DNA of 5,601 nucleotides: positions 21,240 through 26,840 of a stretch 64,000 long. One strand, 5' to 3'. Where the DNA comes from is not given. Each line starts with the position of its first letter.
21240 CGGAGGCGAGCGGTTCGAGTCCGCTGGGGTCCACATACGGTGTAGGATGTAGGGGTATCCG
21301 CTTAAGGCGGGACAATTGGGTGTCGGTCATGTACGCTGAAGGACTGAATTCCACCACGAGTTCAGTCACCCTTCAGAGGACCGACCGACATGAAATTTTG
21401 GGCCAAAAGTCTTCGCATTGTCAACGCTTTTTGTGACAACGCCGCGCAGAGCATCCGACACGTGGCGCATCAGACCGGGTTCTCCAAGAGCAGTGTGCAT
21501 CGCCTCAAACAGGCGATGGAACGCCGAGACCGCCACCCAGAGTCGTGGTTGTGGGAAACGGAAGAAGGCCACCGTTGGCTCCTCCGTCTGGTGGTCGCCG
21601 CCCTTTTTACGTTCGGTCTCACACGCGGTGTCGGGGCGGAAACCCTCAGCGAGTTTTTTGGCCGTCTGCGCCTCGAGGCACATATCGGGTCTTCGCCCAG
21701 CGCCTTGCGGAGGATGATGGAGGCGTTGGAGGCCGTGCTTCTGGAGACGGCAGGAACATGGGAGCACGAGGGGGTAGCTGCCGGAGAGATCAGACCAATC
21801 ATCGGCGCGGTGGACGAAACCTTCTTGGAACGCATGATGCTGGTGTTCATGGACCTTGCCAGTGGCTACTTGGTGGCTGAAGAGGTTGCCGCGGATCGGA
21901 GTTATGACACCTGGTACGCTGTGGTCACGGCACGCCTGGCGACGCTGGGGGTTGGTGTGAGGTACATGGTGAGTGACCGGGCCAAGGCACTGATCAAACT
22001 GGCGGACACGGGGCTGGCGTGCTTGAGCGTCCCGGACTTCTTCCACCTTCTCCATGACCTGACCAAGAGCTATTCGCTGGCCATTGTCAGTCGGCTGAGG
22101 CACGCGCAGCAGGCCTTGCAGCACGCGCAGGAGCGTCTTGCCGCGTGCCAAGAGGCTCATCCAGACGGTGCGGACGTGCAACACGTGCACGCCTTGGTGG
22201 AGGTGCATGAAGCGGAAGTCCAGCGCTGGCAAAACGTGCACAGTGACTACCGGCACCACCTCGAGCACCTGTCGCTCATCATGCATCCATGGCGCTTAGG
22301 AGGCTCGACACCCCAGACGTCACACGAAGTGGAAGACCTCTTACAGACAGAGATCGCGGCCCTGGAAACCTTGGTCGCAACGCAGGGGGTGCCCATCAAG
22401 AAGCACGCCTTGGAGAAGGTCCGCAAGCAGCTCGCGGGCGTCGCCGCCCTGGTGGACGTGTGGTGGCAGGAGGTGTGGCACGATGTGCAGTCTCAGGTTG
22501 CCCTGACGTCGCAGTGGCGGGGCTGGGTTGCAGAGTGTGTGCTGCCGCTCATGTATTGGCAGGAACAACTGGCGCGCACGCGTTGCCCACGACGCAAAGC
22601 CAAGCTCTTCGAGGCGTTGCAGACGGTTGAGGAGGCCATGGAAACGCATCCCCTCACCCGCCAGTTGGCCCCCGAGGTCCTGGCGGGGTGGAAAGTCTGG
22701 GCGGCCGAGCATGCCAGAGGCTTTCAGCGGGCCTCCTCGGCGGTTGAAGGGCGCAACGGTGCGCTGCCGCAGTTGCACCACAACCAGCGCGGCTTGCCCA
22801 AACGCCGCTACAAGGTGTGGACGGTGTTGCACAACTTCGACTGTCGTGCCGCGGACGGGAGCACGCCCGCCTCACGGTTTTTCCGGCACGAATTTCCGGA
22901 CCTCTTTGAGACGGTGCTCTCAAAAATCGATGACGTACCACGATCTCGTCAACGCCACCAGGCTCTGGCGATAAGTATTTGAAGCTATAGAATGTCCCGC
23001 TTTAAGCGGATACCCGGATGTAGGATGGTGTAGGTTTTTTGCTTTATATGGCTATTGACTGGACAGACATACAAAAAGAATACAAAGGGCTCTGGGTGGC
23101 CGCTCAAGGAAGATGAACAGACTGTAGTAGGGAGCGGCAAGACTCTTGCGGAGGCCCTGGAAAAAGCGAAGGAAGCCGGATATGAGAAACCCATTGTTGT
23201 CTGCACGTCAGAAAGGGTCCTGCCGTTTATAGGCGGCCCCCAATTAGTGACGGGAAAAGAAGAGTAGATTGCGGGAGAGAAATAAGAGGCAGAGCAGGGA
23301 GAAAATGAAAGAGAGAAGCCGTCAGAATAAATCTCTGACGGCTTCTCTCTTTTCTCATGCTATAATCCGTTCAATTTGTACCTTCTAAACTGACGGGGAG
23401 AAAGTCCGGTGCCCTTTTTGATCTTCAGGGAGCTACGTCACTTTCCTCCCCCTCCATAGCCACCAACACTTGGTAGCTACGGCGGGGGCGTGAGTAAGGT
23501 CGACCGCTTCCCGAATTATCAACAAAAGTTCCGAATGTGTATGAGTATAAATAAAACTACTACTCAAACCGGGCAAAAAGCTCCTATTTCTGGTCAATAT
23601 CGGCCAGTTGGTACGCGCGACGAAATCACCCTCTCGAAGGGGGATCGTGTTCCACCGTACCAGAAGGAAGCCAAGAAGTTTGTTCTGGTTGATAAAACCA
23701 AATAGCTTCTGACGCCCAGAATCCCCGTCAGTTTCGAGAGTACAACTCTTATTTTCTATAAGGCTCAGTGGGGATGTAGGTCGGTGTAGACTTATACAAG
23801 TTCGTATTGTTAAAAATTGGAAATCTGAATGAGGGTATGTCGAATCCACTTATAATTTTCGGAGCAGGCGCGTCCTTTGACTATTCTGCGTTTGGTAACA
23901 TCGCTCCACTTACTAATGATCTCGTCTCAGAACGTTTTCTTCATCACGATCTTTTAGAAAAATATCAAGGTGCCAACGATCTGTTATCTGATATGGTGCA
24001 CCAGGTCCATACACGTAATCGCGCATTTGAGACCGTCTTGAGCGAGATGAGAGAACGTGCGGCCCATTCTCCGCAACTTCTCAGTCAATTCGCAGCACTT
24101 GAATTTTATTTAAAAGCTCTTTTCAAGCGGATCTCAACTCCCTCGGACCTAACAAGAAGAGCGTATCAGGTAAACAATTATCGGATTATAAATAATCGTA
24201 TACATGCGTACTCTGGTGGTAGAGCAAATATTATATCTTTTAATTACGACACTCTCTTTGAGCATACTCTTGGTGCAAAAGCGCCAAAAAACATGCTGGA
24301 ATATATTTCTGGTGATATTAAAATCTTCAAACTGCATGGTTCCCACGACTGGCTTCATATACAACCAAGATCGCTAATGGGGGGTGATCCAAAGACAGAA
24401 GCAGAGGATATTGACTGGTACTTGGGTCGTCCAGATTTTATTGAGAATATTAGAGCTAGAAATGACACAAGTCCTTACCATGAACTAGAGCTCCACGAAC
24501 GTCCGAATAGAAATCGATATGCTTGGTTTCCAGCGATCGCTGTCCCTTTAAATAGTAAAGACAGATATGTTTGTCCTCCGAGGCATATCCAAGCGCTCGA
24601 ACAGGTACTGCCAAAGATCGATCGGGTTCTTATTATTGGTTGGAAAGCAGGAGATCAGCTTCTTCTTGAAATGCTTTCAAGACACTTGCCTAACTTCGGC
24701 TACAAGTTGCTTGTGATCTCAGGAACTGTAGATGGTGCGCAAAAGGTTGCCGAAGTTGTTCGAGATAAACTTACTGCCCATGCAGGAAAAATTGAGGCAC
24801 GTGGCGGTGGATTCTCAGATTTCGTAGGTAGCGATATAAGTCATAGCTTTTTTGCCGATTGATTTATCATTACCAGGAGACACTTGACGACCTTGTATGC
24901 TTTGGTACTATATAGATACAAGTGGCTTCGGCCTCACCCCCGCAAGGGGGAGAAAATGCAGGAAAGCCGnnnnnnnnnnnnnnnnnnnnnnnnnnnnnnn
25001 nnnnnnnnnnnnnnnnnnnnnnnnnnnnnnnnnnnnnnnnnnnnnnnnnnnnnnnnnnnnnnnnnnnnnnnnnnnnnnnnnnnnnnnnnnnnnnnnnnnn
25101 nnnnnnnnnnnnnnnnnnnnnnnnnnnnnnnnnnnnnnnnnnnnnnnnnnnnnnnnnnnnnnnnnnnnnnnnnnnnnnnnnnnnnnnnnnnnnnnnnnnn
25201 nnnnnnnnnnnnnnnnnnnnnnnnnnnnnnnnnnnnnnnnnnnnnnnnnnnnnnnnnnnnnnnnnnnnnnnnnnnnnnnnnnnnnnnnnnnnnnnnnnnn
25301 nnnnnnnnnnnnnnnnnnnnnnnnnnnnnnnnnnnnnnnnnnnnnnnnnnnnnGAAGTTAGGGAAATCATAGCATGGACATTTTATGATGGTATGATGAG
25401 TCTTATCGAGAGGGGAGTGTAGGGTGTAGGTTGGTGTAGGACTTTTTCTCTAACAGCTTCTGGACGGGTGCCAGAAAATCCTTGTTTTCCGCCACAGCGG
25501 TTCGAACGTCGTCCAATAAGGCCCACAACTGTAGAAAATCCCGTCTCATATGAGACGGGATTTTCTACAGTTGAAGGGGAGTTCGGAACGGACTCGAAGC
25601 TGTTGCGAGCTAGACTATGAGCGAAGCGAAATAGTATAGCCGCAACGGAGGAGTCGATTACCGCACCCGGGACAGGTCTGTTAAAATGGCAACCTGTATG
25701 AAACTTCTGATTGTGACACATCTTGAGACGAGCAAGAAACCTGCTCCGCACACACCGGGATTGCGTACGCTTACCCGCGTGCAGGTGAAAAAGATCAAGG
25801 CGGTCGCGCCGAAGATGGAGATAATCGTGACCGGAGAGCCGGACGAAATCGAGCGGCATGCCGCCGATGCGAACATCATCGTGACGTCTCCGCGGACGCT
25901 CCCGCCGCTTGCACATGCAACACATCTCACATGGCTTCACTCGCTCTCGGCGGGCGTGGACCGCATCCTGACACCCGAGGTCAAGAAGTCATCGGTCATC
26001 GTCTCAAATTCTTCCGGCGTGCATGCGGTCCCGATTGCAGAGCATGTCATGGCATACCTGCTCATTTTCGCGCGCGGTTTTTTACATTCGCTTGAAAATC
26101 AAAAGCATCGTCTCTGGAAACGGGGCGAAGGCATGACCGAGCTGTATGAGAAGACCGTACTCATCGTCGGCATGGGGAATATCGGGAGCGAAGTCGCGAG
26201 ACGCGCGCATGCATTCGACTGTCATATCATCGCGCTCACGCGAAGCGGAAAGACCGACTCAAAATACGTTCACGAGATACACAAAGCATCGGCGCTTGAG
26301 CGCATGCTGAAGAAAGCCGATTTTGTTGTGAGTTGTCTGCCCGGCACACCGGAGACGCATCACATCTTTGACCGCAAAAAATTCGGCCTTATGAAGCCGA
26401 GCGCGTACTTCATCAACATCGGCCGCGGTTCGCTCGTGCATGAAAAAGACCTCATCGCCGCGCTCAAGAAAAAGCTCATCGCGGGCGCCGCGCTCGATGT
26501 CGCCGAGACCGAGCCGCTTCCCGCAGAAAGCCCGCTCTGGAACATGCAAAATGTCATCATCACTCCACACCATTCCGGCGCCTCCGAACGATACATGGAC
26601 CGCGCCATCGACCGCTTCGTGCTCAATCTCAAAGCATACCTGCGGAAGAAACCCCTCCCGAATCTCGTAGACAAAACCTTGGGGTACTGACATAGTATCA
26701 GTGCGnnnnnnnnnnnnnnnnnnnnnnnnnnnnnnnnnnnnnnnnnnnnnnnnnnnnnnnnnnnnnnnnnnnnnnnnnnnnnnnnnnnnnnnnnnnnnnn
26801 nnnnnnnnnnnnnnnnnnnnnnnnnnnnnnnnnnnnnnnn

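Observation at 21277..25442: Three copies of a 24-bp (TGTAGG)x3 site partition an AT-rich island into cassette-like modules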

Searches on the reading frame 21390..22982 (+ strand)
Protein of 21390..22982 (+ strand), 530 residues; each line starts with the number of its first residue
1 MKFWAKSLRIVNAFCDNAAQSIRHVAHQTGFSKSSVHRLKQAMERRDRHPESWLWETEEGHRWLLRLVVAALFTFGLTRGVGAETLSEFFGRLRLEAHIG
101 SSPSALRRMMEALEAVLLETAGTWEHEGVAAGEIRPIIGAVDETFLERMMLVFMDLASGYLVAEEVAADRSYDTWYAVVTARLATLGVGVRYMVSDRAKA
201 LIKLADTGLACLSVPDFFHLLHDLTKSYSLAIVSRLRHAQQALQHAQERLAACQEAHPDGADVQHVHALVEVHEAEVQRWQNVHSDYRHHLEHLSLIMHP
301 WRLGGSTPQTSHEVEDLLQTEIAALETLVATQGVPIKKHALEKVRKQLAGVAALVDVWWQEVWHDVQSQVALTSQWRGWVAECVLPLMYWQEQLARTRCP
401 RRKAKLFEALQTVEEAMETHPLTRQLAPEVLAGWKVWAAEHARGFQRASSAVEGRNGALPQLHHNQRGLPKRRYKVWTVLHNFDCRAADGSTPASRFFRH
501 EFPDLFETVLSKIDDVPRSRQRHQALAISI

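Call 7: search_protein_families(library=pfam, proteins=[window:21390-22982:+], max_evalue=0.01)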
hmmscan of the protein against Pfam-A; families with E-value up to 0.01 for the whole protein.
window:21390-22982:+ (530 aa): 3 families
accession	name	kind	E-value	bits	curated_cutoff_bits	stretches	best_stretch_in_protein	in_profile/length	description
PF19936.4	DUF6399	-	9.2e-56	188.4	35.4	1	381-524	2-145/146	Family of unknown function (DUF6399)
PF09339.16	HTH_IclR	-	7.2e-06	26.1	22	1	6-46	4-45/52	IclR helix-turn-helix domain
PF20444.3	DUF6703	-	0.0067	16.7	23.8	0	31-78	24-68/122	Family of unknown function (DUF6703)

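Call 66: find_encoding_contigs(protein=window:21390-22982:+, flank=3000, max_places=10)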
Protein window:21390-22982:+ (530 aa): 2 contigs read that carry it; 2 places shown.
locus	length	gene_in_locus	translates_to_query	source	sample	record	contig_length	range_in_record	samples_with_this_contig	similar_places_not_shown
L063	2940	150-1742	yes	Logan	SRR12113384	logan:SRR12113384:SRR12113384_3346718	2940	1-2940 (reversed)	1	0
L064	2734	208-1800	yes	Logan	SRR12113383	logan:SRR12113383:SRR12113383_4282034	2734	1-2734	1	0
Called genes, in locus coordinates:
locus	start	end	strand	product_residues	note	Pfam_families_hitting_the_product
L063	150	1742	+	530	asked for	PF09339:HTH_IclR (faint), PF19936:DUF6399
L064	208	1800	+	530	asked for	PF09339:HTH_IclR (faint), PF19936:DUF6399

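Call 73: search_protein_families(library=padloc, proteins=[window:21390-22982:+], max_evalue=0.01)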
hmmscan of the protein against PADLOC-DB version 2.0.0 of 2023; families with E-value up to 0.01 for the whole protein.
window:21390-22982:+ (530 aa): 0 families

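Call 74: search_protein_families(library=ncbifam, proteins=[window:21390-22982:+], max_evalue=0.01)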
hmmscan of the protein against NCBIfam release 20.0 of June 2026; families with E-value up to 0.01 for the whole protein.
window:21390-22982:+ (530 aa): 0 families

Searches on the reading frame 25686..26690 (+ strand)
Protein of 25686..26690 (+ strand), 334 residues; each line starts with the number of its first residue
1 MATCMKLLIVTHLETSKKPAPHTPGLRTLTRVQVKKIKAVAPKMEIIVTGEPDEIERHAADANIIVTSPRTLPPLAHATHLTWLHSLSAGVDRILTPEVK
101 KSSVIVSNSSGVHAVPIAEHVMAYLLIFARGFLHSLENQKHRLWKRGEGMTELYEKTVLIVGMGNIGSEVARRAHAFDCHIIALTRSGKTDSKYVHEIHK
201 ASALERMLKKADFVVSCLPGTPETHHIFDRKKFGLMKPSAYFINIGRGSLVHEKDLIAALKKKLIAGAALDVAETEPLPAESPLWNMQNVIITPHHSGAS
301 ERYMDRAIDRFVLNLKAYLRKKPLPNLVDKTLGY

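Call 7: search_protein_families(library=pfam, proteins=[window:25686-26690:+], max_evalue=0.01)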
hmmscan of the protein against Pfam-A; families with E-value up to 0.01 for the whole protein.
window:25686-26690:+ (334 aa): 11 families
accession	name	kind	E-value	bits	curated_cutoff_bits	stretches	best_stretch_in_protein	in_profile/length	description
PF02826.25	2-Hacid_dh_C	-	4.6e-58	196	25.1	1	122-296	1-177/178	D-isomer specific 2-hydroxyacid dehydrogenase, NAD binding domain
PF00389.36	2-Hacid_dh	-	1.1e-09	38.5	24.6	1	44-328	22-133/134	D-isomer specific 2-hydroxyacid dehydrogenase, catalytic domain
PF03446.21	NAD_binding_2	-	7.6e-06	26.5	21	1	159-264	3-111/161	NAD binding domain of 6-phosphogluconate dehydrogenase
PF01488.26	Shikimate_DH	-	4.3e-05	24.1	24.3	1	151-233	8-95/138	Shikimate / quinate 5-dehydrogenase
PF03435.24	Sacchrp_dh_NADP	-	8e-05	23.4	25.1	1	158-221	1-79/129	Saccharopine dehydrogenase NADP binding domain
PF13241.12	NAD_binding_7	-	0.0002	22.3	22.1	1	152-228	4-79/104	Putative NAD(P)-binding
PF00899.27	ThiF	-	0.0021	17.7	28.1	0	147-173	12-38/238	ThiF family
PF07991.19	KARI_N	-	0.0036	17.3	20.6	0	153-229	2-78/165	Acetohydroxy acid isomeroreductase, NADPH-binding domain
PF03807.23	F420_oxidored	-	0.0043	18.1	21.6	0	158-219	2-68/94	NADP oxidoreductase coenzyme F420-dependent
PF01408.29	GFO_IDH_MocA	-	0.0055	17.8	24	0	157-226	2-76/120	Oxidoreductase family, NAD-binding Rossmann fold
PF07992.20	Pyr_redox_2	-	0.0094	15.8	26.1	0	152-193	139-180/291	Pyridine nucleotide-disulphide oxidoreductase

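Call 10: find_encoding_contigs(protein=window:25686-26690:+, flank=10000, max_places=10)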
Protein window:25686-26690:+ (334 aa): 1 contig read that carries it; 1 place shown.
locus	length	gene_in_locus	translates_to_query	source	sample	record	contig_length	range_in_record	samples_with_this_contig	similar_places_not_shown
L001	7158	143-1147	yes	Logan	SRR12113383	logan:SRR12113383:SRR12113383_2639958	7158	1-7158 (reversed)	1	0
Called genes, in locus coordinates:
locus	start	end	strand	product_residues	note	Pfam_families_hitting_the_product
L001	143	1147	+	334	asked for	PF00389:2-Hacid_dh, PF02826:2-Hacid_dh_C, PF03446:NAD_binding_2 (weak)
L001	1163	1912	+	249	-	PF00561:Abhydrolase_1, PF12146:Hydrolase_4, PF12697:Abhydrolase_6, PF03959:FSH1 (weak), PF00561:Abhydrolase_1 (weak)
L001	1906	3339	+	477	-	PF08245:Mur_ligase_M, PF02875:Mur_ligase_C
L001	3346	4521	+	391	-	PF01820:Dala_Dala_lig_N, PF02222:ATP-grasp (weak), PF07478:Dala_Dala_lig_C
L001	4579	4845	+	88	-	-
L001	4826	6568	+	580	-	-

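Call 40: find_homologous_proteins(query=window:25686-26690:+)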
Query window:25686-26690:+ (334 aa): 7208 proteins with E <= 0.001 among 8000 candidates; the best 120 are listed.
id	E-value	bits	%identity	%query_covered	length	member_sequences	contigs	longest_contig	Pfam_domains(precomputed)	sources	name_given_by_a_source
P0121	5.6e-216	734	100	99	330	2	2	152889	PF03446.22,PF00389.37,PF02826.26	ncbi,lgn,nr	ncbi:D-2-hydroxyacid dehydrogenase [Candidatus Kaiserbacteria bacterium]|nr:D-2-hydroxyacid dehydrog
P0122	3.9e-169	580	78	99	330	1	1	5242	PF00389.37,PF02826.26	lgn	-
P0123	2.1e-161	554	70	99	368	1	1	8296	PF00389.37,PF02826.26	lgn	-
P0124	3.7e-139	481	67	99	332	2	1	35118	PF03446.22,PF00389.37,PF02826.26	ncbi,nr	ncbi:MAG: D-2-hydroxyacid dehydrogenase [Candidatus Sungbacteria bacterium]|nr:D-2-hydroxyacid dehyd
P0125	1.3e-138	480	66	99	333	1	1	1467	PF13241.13,PF00389.37,PF02826.26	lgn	-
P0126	3.8e-134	465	65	99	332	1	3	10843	PF00389.37,PF02826.26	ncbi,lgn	-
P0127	2.5e-133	462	65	99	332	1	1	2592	PF00670.28,PF00389.37,PF02826.26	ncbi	-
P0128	6.8e-133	461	64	99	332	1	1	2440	PF00670.28,PF00389.37,PF02826.26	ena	-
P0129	1.2e-132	460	65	99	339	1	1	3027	PF00389.37,PF02826.26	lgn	-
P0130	7.5e-128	444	63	99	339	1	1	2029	PF00389.37,PF02826.26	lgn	-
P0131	1.2e-126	440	64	99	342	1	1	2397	PF13241.13,PF00670.28,PF00389.37,PF02826.26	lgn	-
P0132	5.7e-125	435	65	92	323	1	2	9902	PF03446.22,PF00389.37,PF02826.26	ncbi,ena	-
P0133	4.9e-123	428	61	99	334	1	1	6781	PF13241.13,PF00389.37,PF02826.26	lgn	-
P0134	4.7e-122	425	60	99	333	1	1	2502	PF13241.13,PF00670.28,PF03446.22,PF00389.37,PF02826.26,PF03807.24,PF01488.27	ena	-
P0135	6.8e-120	418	60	99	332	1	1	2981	PF00670.28,PF00389.37,PF02826.26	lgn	-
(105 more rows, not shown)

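Call 41: find_encoding_contigs(protein=P0122, flank=8000, max_places=3)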
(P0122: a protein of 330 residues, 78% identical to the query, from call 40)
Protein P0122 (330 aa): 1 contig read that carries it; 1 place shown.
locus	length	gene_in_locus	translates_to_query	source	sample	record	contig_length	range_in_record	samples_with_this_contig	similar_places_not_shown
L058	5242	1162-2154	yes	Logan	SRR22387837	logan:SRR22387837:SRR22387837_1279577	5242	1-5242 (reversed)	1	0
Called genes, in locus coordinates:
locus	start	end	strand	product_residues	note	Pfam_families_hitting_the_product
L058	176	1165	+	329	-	PF01734:Patatin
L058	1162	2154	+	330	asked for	PF00389:2-Hacid_dh, PF02826:2-Hacid_dh_C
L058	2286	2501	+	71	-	-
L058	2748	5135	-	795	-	PF01820:Dala_Dala_lig_N, PF02655:ATP-grasp_3 (faint), PF07478:Dala_Dala_lig_C, PF01820:Dala_Dala_lig_N, PF07478:Dala_Dala_lig_C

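Call 42: find_encoding_contigs(protein=P0123, flank=8000, max_places=3)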
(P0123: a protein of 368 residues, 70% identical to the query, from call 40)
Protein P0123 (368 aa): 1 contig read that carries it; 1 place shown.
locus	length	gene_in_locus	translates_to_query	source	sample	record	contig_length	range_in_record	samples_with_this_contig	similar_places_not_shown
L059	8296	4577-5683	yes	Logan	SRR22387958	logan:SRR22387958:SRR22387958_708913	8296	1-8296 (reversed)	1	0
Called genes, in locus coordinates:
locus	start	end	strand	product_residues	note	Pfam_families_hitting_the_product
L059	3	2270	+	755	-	?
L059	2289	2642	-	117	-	-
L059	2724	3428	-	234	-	PF00596:Aldolase_II (weak)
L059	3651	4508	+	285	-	-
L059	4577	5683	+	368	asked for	PF00389:2-Hacid_dh, PF02826:2-Hacid_dh_C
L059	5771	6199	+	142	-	PF14325:DUF4383 (faint)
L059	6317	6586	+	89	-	-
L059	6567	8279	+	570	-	-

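Call 43: find_encoding_contigs(protein=P0124, flank=8000, max_places=3)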
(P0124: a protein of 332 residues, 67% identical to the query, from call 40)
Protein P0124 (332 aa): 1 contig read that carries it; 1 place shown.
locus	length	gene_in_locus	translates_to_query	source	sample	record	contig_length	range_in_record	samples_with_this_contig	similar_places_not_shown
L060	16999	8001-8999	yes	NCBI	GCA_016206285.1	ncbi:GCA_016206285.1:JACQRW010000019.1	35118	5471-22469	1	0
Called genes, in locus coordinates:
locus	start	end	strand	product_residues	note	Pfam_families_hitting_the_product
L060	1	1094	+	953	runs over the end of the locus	PF07517:SecA_DEAD, PF01043:SecA_PP_bind, PF21090:P-loop_SecA, PF07516:SecA_SW, PF02810:SEC-C (weak)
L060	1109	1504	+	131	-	PF12643:MazG-like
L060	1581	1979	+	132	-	PF09391:DUF2000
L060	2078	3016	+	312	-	PF02729:OTCace_N, PF00185:OTCace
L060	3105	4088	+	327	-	PF00005:ABC_tran, PF13304:AAA_21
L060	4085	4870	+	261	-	PF06182:ABC2_membrane_6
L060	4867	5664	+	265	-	PF06182:ABC2_membrane_6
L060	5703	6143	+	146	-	PF00293:NUDIX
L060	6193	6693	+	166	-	-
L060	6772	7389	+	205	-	PF03848:TehB (weak), PF13489:Methyltransf_23, PF02353:CMAS, PF13847:Methyltransf_31, PF08241:Methyltransf_11, PF08242:Methyltransf_12, PF13649:Methyltransf_25, PF01739:CheR (weak)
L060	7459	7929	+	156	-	-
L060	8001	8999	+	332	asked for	PF00389:2-Hacid_dh, PF02826:2-Hacid_dh_C, PF03446:NAD_binding_2 (faint)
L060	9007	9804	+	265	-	PF06182:ABC2_membrane_6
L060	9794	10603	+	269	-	PF06182:ABC2_membrane_6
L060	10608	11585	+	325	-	PF00005:ABC_tran, PF13304:AAA_21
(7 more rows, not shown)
